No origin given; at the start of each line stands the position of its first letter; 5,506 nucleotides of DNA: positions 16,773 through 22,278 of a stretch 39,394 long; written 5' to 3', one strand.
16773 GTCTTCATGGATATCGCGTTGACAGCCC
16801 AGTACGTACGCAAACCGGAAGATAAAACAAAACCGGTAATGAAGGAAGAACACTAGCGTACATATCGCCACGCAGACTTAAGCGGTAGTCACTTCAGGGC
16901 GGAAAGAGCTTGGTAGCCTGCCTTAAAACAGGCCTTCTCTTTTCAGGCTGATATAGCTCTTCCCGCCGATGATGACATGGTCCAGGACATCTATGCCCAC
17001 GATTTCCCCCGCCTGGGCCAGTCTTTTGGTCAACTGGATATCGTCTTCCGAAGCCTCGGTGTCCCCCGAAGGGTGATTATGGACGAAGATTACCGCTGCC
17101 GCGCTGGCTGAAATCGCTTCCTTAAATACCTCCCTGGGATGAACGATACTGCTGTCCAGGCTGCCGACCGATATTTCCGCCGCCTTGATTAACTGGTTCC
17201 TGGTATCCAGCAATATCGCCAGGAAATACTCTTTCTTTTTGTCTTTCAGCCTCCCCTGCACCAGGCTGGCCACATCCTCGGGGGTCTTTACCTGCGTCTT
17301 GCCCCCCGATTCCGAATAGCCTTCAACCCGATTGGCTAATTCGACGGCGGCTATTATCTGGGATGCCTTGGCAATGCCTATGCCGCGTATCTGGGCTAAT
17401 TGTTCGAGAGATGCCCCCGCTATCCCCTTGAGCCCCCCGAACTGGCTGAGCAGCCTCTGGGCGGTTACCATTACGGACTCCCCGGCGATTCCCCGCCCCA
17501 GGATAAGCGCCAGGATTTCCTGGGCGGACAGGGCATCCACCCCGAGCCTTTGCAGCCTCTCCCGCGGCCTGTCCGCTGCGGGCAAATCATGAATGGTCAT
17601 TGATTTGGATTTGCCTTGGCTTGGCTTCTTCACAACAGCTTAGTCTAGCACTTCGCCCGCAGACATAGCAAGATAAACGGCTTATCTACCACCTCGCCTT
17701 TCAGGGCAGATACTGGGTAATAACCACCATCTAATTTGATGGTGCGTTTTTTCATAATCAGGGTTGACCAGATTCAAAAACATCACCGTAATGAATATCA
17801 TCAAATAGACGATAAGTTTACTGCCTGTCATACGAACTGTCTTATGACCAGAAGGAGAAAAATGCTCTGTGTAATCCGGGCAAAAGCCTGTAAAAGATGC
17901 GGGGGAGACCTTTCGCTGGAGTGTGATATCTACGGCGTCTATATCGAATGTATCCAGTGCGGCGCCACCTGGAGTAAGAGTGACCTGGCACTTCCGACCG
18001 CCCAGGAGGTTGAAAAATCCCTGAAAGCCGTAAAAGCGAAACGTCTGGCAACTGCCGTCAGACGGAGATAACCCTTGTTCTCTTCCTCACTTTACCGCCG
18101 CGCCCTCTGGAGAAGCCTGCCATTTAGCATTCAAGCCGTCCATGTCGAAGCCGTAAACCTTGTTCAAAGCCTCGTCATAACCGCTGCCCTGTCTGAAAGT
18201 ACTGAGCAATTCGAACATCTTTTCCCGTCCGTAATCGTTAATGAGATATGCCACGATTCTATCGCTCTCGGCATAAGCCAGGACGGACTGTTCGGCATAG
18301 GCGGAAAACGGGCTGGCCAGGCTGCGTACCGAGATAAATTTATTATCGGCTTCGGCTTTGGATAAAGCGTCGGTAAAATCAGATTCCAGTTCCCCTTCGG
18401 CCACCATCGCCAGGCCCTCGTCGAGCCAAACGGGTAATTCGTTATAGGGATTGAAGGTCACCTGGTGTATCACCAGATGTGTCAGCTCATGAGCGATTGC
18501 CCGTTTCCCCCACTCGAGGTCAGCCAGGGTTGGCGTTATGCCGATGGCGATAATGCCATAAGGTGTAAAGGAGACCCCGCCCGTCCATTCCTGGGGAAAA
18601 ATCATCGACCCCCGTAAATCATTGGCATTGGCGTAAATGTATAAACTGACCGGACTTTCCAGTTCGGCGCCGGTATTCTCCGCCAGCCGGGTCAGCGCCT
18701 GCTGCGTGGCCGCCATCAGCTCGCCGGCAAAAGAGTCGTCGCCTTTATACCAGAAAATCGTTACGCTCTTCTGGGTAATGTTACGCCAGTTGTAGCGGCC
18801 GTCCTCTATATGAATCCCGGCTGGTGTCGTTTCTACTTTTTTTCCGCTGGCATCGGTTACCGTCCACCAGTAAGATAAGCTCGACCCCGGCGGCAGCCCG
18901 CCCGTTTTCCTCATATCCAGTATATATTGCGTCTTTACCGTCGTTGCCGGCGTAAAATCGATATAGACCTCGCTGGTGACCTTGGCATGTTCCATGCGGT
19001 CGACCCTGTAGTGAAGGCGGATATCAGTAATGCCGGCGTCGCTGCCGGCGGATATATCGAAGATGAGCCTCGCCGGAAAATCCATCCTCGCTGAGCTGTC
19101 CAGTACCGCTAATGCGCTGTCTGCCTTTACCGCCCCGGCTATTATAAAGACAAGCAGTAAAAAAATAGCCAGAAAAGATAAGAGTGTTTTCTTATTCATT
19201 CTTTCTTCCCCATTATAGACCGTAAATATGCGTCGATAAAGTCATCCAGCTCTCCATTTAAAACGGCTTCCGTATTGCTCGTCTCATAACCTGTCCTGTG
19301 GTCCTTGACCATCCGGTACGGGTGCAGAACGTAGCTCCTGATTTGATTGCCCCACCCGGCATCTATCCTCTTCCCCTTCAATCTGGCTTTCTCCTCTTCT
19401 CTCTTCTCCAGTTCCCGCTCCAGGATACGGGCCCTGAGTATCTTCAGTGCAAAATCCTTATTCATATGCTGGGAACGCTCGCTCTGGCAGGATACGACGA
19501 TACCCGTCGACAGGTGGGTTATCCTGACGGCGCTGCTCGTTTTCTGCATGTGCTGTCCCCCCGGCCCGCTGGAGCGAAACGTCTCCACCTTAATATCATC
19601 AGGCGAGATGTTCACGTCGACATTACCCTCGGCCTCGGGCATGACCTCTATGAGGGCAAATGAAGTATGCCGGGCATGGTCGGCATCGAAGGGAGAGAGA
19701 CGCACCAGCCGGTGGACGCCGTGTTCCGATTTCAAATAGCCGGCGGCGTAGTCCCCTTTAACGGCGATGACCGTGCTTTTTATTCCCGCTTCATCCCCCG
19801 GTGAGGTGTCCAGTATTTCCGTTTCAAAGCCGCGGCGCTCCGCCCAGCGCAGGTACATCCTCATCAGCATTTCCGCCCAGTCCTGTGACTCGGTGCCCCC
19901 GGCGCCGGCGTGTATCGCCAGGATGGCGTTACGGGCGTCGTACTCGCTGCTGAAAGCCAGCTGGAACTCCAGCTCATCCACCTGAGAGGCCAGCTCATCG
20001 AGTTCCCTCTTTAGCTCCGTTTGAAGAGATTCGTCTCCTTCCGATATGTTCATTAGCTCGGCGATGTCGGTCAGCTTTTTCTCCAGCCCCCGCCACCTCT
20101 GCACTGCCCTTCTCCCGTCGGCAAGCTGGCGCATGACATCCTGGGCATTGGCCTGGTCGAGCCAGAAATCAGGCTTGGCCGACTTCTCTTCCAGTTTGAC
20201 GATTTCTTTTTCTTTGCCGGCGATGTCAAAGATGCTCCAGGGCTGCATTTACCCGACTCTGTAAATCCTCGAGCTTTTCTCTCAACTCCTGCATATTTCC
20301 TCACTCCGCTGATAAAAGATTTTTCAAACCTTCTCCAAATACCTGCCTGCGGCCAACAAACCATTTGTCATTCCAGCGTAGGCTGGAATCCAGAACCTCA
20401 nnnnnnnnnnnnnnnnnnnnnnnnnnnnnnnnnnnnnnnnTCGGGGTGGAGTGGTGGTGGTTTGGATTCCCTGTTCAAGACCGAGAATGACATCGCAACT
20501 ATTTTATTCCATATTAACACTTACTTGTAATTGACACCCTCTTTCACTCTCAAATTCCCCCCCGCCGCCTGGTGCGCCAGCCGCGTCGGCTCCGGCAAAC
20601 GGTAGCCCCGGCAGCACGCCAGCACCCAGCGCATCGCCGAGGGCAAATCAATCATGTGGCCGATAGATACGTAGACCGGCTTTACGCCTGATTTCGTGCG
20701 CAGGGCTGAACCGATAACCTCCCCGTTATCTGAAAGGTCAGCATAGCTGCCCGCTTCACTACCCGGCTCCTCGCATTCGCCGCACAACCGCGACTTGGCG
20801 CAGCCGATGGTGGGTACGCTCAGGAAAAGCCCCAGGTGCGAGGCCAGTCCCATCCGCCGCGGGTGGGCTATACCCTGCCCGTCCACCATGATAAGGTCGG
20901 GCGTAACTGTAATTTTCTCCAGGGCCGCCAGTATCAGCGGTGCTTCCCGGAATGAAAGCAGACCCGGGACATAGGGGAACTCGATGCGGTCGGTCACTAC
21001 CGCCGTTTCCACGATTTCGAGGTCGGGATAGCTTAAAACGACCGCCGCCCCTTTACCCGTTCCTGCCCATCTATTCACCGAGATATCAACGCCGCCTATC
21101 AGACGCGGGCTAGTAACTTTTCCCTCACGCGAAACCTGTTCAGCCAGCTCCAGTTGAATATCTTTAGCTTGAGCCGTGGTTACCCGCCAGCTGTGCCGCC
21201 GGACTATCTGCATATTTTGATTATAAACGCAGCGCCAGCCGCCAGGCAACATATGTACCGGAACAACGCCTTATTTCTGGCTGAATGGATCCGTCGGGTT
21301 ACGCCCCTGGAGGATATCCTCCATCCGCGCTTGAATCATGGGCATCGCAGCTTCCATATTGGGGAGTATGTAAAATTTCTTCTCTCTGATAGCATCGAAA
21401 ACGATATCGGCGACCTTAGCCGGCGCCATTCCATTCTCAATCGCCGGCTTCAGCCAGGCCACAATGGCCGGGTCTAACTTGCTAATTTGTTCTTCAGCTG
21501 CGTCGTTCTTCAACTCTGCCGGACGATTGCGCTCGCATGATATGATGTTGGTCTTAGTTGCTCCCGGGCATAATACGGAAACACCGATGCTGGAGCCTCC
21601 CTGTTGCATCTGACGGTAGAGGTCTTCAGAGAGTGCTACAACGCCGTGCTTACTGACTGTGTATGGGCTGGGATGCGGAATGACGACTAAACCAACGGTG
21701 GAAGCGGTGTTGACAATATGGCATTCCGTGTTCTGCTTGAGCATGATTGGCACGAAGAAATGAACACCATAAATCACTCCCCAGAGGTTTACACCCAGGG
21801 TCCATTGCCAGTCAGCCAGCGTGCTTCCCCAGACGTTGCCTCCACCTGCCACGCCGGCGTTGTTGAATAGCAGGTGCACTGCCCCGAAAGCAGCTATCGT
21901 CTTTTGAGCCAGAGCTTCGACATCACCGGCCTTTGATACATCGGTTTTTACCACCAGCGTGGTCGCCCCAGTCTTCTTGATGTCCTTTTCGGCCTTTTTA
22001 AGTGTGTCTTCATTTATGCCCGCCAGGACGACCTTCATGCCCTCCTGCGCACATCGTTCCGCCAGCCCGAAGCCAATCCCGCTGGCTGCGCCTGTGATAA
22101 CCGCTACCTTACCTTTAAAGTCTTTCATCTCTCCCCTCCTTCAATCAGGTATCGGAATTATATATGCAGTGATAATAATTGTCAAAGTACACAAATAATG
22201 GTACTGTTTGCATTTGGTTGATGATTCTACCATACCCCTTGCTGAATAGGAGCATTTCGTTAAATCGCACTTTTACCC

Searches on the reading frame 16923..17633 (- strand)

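Call 38: search_protein_families(library=pfam, proteins=[window:16923-17633:-], max_evalue=0.001)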
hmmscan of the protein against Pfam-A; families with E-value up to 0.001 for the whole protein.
window:16923-17633:- (236 aa): 4 families
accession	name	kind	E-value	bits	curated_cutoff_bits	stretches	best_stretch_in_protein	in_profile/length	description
PF04002.20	RadC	-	1.7e-45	154.3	22.1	1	116-235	2-121/121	RadC-like JAB domain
PF20582.4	UPF0758_N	-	2e-23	82.7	27.1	1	14-90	1-76/77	UPF0758 N-terminal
PF14520.12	HHH_5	-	2.8e-06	28.1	27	1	57-96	14-54/57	Helix-hairpin-helix domain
PF12826.13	HHH_2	-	0.00014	22.3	27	1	56-94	14-52/64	Helix-hairpin-helix motif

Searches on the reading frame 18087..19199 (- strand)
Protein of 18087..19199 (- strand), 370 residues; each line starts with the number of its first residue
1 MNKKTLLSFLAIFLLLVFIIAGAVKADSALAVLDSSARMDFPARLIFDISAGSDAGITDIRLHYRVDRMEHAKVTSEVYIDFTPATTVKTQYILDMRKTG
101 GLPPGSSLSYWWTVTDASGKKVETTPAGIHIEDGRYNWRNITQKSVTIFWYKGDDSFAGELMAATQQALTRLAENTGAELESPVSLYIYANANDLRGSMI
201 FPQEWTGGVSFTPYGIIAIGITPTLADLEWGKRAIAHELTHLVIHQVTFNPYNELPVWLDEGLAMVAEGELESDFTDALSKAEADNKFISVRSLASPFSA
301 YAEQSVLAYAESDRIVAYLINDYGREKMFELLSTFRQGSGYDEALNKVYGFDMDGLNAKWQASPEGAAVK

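Call 9: search_protein_families(library=pfam, proteins=[window:18087-19199:-], max_evalue=0.001)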
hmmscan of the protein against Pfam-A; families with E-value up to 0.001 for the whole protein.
window:18087-19199:- (370 aa): 1 family
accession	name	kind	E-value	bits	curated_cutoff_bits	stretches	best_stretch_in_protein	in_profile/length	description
PF13485.12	Peptidase_MA_2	-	3.6e-80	268.9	32.4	1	165-363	2-198/201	Peptidase MA superfamily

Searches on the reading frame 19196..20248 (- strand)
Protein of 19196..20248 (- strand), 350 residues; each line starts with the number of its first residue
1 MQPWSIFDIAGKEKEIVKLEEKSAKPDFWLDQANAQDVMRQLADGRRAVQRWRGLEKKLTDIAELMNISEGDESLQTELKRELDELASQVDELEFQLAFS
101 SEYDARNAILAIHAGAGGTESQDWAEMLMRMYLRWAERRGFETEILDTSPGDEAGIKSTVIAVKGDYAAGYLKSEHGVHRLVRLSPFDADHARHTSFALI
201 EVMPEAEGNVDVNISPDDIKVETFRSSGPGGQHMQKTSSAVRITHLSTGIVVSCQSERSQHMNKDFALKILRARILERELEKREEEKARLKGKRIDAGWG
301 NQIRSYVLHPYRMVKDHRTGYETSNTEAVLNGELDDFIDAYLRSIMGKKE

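Call 9: search_protein_families(library=pfam, proteins=[window:19196-20248:-], max_evalue=0.001)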
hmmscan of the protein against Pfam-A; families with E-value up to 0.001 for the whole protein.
window:19196-20248:- (350 aa): 2 families
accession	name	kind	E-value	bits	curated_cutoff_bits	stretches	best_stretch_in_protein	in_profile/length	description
PF03462.23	PCRF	-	7.6e-56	189.4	24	1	13-199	2-193/194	PCRF domain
PF00472.26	RF-1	-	3.2e-41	140.3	35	1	209-318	2-116/116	RF-1 domain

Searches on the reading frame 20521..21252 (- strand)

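Call 9: search_protein_families(library=pfam, proteins=[window:20521-21252:-], max_evalue=0.001)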
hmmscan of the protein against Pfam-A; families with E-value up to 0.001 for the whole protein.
window:20521-21252:- (243 aa): 1 family
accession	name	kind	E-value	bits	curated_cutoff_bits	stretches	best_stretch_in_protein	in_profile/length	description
PF04493.20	Endonuclease_5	-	5.4e-77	258.4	23.4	1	35-228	2-198/198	Endonuclease V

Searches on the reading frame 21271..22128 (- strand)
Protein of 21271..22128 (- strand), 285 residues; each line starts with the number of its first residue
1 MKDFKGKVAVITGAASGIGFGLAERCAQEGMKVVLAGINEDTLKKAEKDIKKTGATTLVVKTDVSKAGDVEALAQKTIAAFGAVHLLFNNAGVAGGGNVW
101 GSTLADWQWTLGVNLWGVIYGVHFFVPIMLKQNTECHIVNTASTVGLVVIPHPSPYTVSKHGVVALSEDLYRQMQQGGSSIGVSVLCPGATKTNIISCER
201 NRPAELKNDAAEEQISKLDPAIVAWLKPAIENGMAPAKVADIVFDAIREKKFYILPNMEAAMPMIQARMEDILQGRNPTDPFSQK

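Call 9: search_protein_families(library=pfam, proteins=[window:21271-22128:-], max_evalue=0.001)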
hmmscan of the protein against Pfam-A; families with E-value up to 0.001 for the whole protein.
window:21271-22128:- (285 aa): 4 families
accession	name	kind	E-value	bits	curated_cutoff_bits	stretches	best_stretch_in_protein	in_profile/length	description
PF00106.31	adh_short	-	2e-44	151.8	26.6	1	7-196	1-187/195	short chain dehydrogenase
PF13561.12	adh_short_C2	-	3.5e-36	125.4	27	1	13-208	1-192/236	Enoyl-(Acyl carrier protein) reductase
PF08659.16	KR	-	1.9e-07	31.6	22.6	1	10-169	4-162/180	KR domain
PF02737.24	3HCDH_N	-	0.00081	19.8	22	1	8-65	2-56/180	3-hydroxyacyl-CoA dehydrogenase, NAD binding domain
